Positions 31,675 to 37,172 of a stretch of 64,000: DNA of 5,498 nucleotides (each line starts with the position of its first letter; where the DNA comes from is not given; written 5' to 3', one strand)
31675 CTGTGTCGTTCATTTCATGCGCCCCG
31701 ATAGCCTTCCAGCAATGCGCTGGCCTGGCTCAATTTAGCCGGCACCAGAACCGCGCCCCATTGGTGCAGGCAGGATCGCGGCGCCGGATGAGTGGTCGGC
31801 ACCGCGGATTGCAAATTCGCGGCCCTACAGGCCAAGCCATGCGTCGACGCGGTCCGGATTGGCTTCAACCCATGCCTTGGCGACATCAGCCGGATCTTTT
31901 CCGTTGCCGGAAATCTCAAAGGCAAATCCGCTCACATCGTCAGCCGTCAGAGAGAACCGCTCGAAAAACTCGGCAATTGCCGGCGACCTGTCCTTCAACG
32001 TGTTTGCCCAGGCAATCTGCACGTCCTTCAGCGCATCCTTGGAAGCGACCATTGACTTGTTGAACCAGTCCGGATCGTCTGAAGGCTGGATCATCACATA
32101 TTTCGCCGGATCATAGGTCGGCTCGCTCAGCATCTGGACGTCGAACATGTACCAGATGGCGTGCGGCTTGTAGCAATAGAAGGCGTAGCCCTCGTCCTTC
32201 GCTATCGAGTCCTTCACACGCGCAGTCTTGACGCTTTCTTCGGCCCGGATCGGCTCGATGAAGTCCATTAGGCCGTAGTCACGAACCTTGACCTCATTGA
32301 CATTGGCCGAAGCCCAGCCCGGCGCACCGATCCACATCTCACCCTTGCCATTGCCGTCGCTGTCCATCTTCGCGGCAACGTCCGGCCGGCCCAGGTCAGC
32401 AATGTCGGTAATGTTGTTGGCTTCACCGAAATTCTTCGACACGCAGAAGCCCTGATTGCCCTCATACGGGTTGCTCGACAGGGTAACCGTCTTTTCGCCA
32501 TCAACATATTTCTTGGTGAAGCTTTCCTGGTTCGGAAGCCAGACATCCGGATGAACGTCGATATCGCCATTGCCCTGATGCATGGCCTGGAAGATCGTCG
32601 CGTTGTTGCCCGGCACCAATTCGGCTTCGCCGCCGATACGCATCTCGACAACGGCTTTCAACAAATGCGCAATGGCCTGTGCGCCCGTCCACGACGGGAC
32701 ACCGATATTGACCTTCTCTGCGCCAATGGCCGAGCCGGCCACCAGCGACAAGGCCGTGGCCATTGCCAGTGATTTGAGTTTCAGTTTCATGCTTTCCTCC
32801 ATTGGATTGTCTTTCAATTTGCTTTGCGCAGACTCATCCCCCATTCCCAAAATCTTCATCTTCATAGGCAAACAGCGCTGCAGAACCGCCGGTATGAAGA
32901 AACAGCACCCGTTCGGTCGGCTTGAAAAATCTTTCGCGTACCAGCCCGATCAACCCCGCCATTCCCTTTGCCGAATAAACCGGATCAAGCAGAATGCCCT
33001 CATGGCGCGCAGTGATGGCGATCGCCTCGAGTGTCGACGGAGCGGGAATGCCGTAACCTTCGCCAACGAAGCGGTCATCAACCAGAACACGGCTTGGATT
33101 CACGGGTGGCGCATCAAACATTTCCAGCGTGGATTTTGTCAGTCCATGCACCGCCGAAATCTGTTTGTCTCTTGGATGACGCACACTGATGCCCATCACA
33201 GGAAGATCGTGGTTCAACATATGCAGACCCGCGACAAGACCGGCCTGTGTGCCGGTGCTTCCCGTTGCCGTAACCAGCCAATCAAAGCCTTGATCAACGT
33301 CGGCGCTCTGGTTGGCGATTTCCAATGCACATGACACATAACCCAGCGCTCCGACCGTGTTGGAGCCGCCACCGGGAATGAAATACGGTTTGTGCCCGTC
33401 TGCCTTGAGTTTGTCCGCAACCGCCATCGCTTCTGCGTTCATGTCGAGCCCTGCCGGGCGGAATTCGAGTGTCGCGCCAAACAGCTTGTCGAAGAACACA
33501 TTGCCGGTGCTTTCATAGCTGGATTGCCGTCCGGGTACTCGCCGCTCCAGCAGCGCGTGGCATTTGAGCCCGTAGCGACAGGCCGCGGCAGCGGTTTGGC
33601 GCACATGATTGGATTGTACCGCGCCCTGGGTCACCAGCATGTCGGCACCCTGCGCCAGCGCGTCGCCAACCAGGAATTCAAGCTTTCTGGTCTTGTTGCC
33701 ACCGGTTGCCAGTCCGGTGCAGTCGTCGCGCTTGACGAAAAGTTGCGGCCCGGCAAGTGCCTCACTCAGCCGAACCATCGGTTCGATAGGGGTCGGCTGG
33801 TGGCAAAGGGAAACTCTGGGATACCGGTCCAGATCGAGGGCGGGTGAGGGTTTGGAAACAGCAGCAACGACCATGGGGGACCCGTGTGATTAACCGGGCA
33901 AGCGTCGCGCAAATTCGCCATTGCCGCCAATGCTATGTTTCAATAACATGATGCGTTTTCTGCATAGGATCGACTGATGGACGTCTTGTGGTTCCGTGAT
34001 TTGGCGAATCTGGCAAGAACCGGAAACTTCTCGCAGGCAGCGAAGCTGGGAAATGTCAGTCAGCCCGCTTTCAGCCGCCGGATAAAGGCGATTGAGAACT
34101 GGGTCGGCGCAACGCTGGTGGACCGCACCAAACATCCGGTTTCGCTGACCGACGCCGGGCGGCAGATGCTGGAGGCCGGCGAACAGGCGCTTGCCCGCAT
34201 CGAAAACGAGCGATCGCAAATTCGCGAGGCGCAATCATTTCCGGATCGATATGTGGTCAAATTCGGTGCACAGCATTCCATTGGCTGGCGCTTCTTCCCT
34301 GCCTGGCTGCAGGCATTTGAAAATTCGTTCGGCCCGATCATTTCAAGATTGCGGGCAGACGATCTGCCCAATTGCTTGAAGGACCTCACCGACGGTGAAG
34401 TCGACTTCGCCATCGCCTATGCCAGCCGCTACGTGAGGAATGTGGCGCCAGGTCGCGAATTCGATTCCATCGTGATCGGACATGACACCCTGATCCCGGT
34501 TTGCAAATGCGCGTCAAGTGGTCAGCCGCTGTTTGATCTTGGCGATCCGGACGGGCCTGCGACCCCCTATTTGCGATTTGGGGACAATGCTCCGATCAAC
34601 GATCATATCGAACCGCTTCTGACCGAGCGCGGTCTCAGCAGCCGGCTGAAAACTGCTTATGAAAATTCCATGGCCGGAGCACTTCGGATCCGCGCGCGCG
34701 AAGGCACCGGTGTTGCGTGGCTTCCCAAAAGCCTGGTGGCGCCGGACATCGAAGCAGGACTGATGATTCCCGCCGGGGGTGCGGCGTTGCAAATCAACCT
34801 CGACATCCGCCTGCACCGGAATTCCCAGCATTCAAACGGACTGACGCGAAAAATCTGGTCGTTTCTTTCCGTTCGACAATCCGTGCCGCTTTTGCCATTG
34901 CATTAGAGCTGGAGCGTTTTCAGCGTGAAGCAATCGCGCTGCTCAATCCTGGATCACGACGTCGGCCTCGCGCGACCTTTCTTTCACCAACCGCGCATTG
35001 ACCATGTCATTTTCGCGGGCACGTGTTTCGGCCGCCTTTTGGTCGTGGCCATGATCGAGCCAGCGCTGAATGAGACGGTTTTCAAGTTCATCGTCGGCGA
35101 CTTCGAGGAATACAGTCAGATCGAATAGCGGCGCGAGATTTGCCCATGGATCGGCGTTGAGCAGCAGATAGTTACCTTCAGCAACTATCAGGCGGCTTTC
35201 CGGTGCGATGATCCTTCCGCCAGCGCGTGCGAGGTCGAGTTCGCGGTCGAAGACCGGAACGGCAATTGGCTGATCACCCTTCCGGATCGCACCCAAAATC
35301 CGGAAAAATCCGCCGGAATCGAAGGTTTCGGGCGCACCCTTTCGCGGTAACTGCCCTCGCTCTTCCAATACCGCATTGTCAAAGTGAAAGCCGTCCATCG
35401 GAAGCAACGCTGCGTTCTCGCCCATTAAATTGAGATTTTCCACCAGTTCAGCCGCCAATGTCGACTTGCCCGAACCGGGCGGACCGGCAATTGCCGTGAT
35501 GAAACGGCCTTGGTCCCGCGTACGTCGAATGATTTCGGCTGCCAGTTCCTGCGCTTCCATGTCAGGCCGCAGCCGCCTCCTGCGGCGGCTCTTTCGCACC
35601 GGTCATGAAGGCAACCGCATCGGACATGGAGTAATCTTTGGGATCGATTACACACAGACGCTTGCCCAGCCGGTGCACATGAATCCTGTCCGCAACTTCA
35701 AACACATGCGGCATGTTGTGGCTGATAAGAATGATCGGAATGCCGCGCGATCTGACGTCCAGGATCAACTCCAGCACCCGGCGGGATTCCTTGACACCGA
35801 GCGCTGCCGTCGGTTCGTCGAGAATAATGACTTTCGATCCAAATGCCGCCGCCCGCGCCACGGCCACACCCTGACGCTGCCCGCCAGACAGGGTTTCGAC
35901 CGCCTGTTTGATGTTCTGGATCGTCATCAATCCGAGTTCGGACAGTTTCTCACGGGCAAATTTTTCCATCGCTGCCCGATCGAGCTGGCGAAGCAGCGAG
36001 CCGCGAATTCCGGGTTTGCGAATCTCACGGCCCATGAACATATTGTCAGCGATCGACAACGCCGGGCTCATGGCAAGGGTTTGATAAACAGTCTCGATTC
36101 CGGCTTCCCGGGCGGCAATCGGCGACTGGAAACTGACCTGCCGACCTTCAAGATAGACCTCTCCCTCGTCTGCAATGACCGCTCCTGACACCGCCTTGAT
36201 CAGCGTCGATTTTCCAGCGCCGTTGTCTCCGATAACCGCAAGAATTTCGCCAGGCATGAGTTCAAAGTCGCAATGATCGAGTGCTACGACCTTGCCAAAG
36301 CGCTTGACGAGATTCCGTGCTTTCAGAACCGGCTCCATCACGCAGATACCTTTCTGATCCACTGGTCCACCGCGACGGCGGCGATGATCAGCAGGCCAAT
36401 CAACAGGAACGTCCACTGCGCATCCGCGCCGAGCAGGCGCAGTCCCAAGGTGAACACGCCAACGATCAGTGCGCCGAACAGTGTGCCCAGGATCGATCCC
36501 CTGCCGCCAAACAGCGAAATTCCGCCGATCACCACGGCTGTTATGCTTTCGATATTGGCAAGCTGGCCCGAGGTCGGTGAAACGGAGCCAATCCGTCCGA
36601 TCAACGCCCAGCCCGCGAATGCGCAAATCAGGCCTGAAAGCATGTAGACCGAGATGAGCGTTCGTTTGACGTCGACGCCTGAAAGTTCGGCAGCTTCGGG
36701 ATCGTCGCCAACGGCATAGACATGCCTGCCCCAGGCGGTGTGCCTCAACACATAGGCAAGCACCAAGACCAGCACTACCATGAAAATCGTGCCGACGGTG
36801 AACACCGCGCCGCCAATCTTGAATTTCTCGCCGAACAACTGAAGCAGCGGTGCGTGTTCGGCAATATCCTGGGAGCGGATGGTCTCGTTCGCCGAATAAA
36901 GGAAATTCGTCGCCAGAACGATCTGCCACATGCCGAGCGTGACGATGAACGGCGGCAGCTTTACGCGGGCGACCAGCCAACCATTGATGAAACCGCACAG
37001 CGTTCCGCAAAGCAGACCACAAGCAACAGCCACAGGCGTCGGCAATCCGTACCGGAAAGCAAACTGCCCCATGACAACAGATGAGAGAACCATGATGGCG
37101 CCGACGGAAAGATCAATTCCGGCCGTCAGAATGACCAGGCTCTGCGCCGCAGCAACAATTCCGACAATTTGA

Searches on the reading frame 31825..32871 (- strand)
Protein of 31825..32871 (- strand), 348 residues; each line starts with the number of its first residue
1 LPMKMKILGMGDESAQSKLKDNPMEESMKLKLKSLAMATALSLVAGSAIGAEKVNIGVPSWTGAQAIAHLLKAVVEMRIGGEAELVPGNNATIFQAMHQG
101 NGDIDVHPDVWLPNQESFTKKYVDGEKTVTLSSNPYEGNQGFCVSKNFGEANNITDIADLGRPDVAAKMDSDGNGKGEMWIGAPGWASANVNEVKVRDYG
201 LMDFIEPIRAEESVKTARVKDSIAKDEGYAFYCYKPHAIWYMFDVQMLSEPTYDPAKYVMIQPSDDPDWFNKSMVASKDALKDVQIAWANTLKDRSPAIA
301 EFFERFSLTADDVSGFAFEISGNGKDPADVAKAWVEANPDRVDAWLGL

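Call 69: search_protein_families(library=pfam, proteins=[window:31825-32871:-], max_evalue=0.00001)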
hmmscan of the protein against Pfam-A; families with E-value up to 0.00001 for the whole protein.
window:31825-32871:- (348 aa): 1 family
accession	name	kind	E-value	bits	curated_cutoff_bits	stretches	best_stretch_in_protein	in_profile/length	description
PF04069.17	OpuAC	-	1.8e-46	159.3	21.2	1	53-336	2-256/257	Substrate binding domain of ABC-type glycine betaine transport system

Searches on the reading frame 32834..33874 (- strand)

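Call 69: search_protein_families(library=pfam, proteins=[window:32834-33874:-], max_evalue=0.00001)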
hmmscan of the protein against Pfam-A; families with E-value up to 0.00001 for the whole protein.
window:32834-33874:- (346 aa): 1 family
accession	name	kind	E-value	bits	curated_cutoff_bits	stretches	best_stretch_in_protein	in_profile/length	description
PF00291.31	PALP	-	5e-47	161.1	35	1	22-329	2-295/295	Pyridoxal-phosphate dependent enzyme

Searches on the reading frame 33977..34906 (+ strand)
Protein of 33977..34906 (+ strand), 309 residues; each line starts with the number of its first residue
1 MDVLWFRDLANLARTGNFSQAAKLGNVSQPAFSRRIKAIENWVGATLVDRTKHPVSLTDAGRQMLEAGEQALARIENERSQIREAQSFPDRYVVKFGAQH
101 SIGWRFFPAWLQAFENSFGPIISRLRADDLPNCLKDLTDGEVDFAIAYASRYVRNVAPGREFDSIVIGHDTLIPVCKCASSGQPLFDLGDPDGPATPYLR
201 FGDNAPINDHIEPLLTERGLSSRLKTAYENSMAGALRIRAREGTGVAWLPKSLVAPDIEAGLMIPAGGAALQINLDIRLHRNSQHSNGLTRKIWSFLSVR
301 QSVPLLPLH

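Call 69: search_protein_families(library=pfam, proteins=[window:33977-34906:+], max_evalue=0.00001)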
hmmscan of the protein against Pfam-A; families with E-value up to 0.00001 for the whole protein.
window:33977-34906:+ (309 aa): 2 families
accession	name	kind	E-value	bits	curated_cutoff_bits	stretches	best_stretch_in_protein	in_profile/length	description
PF00126.33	HTH_1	-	1.8e-17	63.5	26.6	1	7-62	5-60/60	Bacterial regulatory helix-turn-helix protein, lysR family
PF03466.25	LysR_substrate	-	6.8e-16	58.7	28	1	93-286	7-194/209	LysR substrate binding domain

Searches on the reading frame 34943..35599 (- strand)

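Call 69: search_protein_families(library=pfam, proteins=[window:34943-35599:-], max_evalue=0.00001)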
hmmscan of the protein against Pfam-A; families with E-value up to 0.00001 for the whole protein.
window:34943-35599:- (218 aa): 1 family
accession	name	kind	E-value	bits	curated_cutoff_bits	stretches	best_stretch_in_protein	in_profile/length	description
PF00485.24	PRK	-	9.4e-07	29.3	22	1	35-217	2-188/196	Phosphoribulokinase / Uridine kinase family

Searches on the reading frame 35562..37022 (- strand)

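Call 69: search_protein_families(library=pfam, proteins=[window:35562-37022:-], max_evalue=0.00001)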
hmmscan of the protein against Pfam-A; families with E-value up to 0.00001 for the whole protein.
window:35562-37022:- (486 aa): 2 families
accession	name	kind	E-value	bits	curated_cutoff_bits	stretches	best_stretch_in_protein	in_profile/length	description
PF00005.33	ABC_tran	-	4.1e-29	102.4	25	1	248-406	1-137/137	ABC transporter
PF13304.12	AAA_21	-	8.1e-07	29.8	27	0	260-280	1-21/304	AAA domain, putative AbiEii toxin, Type IV TA system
